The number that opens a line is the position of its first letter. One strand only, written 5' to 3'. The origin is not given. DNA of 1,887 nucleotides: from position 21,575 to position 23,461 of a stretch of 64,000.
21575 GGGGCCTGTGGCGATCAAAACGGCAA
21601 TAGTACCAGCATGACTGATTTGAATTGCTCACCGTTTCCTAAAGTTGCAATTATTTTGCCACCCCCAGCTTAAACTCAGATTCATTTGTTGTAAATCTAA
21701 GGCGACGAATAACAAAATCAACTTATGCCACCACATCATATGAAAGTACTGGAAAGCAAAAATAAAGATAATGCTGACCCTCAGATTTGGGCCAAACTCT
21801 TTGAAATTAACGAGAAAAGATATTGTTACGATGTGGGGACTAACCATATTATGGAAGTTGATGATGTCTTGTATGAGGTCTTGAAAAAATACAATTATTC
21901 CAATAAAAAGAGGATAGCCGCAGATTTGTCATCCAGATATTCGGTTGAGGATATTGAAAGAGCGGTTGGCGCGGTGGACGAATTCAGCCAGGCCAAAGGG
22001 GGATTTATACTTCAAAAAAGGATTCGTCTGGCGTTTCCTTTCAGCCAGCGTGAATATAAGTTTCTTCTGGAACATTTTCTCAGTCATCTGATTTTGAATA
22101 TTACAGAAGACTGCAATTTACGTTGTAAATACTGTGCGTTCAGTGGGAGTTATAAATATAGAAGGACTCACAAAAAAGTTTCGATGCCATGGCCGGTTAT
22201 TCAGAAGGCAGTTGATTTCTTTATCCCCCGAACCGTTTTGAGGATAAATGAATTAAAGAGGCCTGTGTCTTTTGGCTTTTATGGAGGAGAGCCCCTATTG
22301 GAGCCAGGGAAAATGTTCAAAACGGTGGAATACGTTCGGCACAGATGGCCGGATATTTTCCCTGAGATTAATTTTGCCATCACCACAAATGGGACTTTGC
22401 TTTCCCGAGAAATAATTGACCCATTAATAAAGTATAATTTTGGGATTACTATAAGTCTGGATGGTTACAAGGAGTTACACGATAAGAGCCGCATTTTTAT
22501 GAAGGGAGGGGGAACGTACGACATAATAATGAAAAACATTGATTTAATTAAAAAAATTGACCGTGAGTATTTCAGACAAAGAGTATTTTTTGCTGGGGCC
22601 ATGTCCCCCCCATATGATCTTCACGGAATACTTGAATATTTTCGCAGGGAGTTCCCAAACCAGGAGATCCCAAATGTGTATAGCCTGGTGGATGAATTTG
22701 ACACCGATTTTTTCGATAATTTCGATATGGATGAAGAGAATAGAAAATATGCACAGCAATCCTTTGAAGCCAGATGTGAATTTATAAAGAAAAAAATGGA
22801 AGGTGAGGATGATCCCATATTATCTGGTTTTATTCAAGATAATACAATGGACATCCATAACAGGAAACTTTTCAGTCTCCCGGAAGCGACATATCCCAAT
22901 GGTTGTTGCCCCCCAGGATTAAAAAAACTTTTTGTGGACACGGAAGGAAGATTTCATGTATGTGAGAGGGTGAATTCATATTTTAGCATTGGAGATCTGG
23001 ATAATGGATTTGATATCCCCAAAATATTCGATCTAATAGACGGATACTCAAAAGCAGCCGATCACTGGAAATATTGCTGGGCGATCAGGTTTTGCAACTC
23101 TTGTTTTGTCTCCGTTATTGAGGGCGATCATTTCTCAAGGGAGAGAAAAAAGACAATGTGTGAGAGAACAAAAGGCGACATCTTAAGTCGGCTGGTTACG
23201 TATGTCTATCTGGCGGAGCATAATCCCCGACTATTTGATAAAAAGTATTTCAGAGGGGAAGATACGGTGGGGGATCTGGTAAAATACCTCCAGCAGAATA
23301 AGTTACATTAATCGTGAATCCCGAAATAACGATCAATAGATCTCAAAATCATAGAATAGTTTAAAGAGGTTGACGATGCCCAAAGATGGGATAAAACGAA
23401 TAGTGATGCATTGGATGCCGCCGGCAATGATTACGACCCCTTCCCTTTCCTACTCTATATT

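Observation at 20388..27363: Uncharacterised RiPP-like operon: beta-propeller, Cys-rich peptide, rSAM/SPASM, B12-rSAM, thioesterase-like hydrolase, secreted ankyrin protein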

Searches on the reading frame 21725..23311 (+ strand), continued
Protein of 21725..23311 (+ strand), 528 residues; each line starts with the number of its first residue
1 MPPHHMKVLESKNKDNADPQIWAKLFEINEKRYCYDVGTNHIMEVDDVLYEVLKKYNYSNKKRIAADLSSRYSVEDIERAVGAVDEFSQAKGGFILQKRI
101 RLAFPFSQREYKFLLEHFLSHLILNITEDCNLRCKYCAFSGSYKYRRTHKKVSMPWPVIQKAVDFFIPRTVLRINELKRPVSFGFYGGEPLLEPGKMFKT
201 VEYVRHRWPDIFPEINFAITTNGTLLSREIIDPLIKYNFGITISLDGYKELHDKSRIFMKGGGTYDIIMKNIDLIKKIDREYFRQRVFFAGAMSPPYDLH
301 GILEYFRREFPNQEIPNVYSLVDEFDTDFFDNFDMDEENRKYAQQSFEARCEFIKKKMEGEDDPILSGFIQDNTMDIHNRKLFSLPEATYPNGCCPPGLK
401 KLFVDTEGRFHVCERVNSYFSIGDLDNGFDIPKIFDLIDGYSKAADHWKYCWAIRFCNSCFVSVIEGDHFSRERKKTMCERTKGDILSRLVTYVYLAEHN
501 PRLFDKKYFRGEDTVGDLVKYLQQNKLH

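Call 47: find_encoding_contigs(protein=P0006, flank=10000, max_places=2)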
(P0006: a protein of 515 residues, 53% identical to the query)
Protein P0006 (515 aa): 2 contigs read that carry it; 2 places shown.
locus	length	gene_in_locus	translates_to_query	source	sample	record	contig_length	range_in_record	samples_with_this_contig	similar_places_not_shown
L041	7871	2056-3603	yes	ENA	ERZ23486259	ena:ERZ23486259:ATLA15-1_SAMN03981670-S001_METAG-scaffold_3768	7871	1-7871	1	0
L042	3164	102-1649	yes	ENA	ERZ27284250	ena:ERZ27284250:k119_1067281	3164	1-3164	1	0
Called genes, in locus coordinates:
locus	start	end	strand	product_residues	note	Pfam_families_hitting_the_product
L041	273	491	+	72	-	-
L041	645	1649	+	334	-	PF03178:CPSF_A (faint)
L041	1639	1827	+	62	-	-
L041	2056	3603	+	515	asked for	PF04055:Radical_SAM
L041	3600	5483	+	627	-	PF04055:Radical_SAM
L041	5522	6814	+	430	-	PF13174:TPR_6 (faint), PF13428:TPR_14 (faint), PF00515:TPR_1 (weak), PF07719:TPR_2 (weak), PF13424:TPR_12 (weak), PF13432:TPR_16, PF14559:TPR_19, PF07719:TPR_2 (weak), +4 more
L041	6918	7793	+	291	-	-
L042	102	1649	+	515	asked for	PF04055:Radical_SAM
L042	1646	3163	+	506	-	?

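Call 48: find_encoding_contigs(protein=P0016, flank=10000, max_places=2)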
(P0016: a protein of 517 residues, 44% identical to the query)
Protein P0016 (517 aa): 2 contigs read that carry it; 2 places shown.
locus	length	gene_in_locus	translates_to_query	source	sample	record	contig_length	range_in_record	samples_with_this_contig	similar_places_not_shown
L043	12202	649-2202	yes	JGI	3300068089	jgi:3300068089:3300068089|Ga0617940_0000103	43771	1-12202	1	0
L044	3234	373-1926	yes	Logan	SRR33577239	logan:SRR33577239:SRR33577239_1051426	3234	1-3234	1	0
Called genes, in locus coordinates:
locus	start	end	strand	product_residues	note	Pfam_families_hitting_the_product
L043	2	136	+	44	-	?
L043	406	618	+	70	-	-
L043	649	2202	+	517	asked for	PF04055:Radical_SAM, PF13353:Fer4_12 (faint)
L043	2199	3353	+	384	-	PF15869:TolB_like (faint), PF17170:DUF5128 (weak)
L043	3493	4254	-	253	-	PF22435:MRM3-like_sub_bind (weak), PF00588:SpoU_methylase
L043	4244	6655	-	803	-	PF19864:Radical_SAM_N2, PF04055:Radical_SAM, PF10105:DUF2344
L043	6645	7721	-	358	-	PF01098:FTSW_RODA_SPOVE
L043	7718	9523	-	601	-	PF03717:PBP_dimer, PF00905:Transpeptidase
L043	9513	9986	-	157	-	PF04093:MreD (weak)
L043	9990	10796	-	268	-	PF04085:MreC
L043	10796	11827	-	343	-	PF00022:Actin (faint), PF06723:MreB_Mbl, PF00012:HSP70 (weak), PF14450:FtsA, PF21522:MreB-like_C (faint)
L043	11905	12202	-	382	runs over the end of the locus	-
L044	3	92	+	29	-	?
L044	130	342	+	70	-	-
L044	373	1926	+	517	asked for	PF04055:Radical_SAM, PF13353:Fer4_12 (faint)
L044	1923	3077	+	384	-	PF15869:TolB_like (faint), PF17170:DUF5128 (weak)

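Call 86: search_solved_structures(query=window:21725-23308:+, max_evalue=1e-15, show_alignments=1)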
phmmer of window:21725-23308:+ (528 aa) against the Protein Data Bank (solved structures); distinct sequences matched with E-value up to 1e-15: 1.
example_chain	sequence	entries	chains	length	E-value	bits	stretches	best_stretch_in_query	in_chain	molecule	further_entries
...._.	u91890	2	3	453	3.6e-24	88.7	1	33-459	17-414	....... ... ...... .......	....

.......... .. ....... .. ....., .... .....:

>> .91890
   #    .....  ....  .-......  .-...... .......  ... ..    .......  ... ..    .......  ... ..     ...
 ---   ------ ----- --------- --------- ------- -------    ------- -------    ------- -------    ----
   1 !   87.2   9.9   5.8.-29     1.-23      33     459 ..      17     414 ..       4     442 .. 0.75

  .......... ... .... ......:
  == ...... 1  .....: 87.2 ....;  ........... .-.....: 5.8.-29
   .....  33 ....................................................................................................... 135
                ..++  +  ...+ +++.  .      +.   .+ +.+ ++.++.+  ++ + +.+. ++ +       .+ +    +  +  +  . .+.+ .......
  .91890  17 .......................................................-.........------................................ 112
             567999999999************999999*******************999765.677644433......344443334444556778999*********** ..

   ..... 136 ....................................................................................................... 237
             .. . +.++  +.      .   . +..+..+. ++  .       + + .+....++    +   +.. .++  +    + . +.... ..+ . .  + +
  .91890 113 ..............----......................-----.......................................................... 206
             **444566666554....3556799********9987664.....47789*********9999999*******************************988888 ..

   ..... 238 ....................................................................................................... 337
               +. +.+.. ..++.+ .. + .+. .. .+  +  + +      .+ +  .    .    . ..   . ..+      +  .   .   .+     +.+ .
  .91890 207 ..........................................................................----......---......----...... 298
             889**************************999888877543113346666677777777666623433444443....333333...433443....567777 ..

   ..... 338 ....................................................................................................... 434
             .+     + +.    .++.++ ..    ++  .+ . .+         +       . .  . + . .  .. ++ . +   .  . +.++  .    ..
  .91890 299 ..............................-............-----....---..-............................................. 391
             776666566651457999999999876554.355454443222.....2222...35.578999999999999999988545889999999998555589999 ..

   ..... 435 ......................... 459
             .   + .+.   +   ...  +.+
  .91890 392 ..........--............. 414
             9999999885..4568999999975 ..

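Call 87: search_protein_families(library=padloc, proteins=[window:21725-23311:+], max_evalue=0.001)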
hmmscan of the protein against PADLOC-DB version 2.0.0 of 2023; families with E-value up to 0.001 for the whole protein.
window:21725-23311:+ (528 aa): 2 families
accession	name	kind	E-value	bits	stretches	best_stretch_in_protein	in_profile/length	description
PDLC02903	pVip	-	2.1e-13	48.3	1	124-251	4-106/257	Viperins not associated with kinases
PDLC02904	pVip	-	3.6e-07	28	1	125-254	8-116/262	Viperins associated with kinases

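Call 91: search_protein_families(library=pfam, proteins=[L008:3609-5582:+, L008:5470-5931:+, L007:3075-3647:+, L007:3649-5403:+, L006:6956-8908:+, L006:5919-7172:+, L004:12997-13809:+, L004:14105-15604:+, L004:7348-8361:+, L032:3369-4931:+], max_evalue=0.001)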
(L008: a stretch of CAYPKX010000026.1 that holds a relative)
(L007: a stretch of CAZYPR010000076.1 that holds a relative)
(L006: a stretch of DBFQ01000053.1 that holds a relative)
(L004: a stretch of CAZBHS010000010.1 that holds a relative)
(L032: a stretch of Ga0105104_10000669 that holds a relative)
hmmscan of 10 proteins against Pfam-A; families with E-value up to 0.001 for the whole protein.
L008:3609-5582:+ (657 aa): 3 families
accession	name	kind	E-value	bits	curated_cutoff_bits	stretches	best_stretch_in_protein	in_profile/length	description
PF00664.28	ABC_membrane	-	7.2e-33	114.9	28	1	101-368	4-273/274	ABC transporter transmembrane region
PF00005.33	ABC_tran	-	1.8e-26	93.8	25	1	426-573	1-137/137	ABC transporter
PF02463.25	SMC_N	-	3.1e-06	27.2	40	1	162-614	77-210/220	RecF/RecN/SMC N terminal domain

L008:5470-5931:+ (153 aa): 0 families

L007:3075-3647:+ (190 aa): 0 families

L007:3649-5403:+ (584 aa): 6 families
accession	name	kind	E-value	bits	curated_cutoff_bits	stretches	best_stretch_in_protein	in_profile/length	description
PF00664.28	ABC_membrane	-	1.7e-50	172.7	28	1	20-289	2-273/274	ABC transporter transmembrane region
PF00005.33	ABC_tran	-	1.4e-36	126.6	25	1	351-500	1-137/137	ABC transporter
PF02463.25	SMC_N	-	1e-07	32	40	1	382-542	101-211/220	RecF/RecN/SMC N terminal domain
PF13401.12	AAA_22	-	9.2e-06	26.4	27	1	363-519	7-109/130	AAA domain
PF13191.12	AAA_16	-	8.6e-05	23.5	32.6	1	360-519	22-161/167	AAA ATPase domain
PF03193.22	RsgA_GTPase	-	0.00022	21.6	30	1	336-392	82-137/174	RsgA GTPase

L006:6956-8908:+ (650 aa): 4 families
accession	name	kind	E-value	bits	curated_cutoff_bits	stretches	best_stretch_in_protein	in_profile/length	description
PF00152.25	tRNA-synt_2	-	1.4e-116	389.4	25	1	189-619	2-307/308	tRNA synthetases class II (D, K and N)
PF01336.31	tRNA_anti-codon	-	7.3e-13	48.7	27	1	90-171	1-75/75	OB-fold nucleic acid binding domain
PF02938.19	GAD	-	1.2e-09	38.7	23.4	1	383-465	6-91/95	GAD domain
PF01409.25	tRNA-synt_2d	-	0.00045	20.2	19.8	0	279-326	104-149/246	tRNA synthetases class II core domain (F)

L006:5919-7172:+ (417 aa): 3 families
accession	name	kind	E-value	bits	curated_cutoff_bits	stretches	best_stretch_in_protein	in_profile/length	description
PF13393.11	tRNA-synt_His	-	8.1e-41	140.7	25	1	9-311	1-308/308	Histidyl-tRNA synthetase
PF00587.30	tRNA-synt_2b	-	1.8e-16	61.1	29.3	1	67-281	1-131/179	tRNA synthetase class II core domain (G, H, P, S and T)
PF03129.25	HGTP_anticodon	-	1.5e-15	57.5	21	1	334-414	13-93/94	Anticodon binding domain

L004:12997-13809:+ (270 aa): 9 families
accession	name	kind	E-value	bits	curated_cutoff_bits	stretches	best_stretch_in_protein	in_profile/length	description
PF13649.12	Methyltransf_25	-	1.1e-19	71.3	27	1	57-151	1-97/97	Methyltransferase domain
PF08241.18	Methyltransf_11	-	1.7e-15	57.9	21.2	1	58-154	1-94/95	Methyltransferase domain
PF13847.12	Methyltransf_31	-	2.2e-13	50.6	27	1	53-159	3-113/145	Methyltransferase domain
PF13489.12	Methyltransf_23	-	9.8e-12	45.3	27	1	44-237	12-162/164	Methyltransferase domain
PF02353.26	CMAS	-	2.5e-09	37.3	27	1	39-157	48-166/273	Mycolic acid cyclopropane synthetase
PF01728.25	FtsJ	-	1.6e-07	31.8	24.1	1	45-188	12-120/181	FtsJ-like methyltransferase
PF01209.24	Ubie_methyltran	-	2e-07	31.1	20.1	1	43-169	37-166/233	ubiE/COQ5 methyltransferase family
PF08242.18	Methyltransf_12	-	2.4e-07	31.8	30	1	58-153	1-98/98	Methyltransferase domain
PF03848.20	TehB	-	3.9e-06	26.9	20.4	1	41-121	19-100/193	Tellurite resistance protein TehB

L004:14105-15604:+ (499 aa): 2 families
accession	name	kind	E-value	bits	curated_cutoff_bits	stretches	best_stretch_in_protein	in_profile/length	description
PF03781.23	FGE-sulfatase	-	1.7e-54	185.6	23.3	1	242-496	6-254/255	Sulfatase-modifying factor enzyme 1-like domain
PF13271.11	DUF4062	-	2.1e-25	89.2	24.7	1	3-85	1-82/82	Domain of unknown function (DUF4062)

L004:7348-8361:+ (337 aa): 2 families
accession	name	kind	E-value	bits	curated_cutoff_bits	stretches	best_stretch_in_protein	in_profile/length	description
PF12706.13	Lactamase_B_2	-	5.1e-21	75.6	27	1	73-284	4-199/200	Beta-lactamase superfamily domain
PF00753.33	Lactamase_B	-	1.5e-10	41.8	22.7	1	60-225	4-154/196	Metallo-beta-lactamase superfamily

L032:3369-4931:+ (520 aa): 2 families
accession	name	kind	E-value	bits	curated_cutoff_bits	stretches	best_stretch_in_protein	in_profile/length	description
PF04055.27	Radical_SAM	-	2.2e-14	54.4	29.5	1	121-266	4-137/166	Radical SAM superfamily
PF13353.11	Fer4_12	-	5.1e-08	33.8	22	1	122-251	13-132/137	4Fe-4S single cluster domain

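Call 100: search_protein_families(library=pfam, proteins=[L001:13054-13434:+, L002:14126-14506:+, L019:11284-11664:+, L020:9895-10275:+, L041:5100-5480:+], max_evalue=10)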
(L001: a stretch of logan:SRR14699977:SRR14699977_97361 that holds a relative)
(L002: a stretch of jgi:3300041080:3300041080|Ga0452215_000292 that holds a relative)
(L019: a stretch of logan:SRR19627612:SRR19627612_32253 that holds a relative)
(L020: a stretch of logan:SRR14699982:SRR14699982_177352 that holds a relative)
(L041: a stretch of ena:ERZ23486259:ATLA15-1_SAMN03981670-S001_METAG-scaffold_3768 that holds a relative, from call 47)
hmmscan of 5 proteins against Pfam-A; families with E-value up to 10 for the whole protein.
L001:13054-13434:+ (127 aa): 0 families

L002:14126-14506:+ (127 aa): 2 families
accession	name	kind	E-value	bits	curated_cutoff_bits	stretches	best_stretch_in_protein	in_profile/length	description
PF24905.1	TTC3_9th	-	0.0064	16.7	27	1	78-107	2-31/60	TTC3, helical domain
PF04738.18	Lant_dehydr_N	-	0.018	13.6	28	1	66-112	150-195/649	Lantibiotic dehydratase, N terminus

L019:11284-11664:+ (127 aa): 1 family
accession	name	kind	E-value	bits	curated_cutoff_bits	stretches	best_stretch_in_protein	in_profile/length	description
PF24905.1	TTC3_9th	-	0.089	13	27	1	68-95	1-28/60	TTC3, helical domain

L020:9895-10275:+ (127 aa): 3 families
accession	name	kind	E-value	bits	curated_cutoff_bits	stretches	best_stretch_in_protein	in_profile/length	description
PF01638.23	HxlR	-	0.057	13.7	20.8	1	77-110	18-51/91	HxlR-like helix-turn-helix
PF24905.1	TTC3_9th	-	0.058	13.6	27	1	75-104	1-30/60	TTC3, helical domain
PF17535.7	DUF5454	-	0.39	10.5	25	1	9-66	4-58/221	Family of unknown function (DUF5454)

L041:5100-5480:+ (127 aa): 2 families
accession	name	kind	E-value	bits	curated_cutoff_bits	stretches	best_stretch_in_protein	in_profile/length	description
PF24905.1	TTC3_9th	-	0.028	14.6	27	1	75-104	1-30/60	TTC3, helical domain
PF17535.7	DUF5454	-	0.11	12.3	25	1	8-108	3-102/221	Family of unknown function (DUF5454)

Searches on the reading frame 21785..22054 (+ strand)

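Call 100: search_protein_families(library=pfam, proteins=[window:21785-22054:+], max_evalue=10)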
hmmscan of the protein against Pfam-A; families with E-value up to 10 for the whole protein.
window:21785-22054:+ (90 aa): 2 families
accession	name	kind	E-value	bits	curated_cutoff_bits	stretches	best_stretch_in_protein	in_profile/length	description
PF16280.10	DUF4928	-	0.12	12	25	1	35-80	122-168/306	Domain of unknown function (DUF4928)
PF06463.18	Mob_synth_C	-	0.2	12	37.4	1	7-69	7-69/128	Molybdenum Cofactor Synthesis C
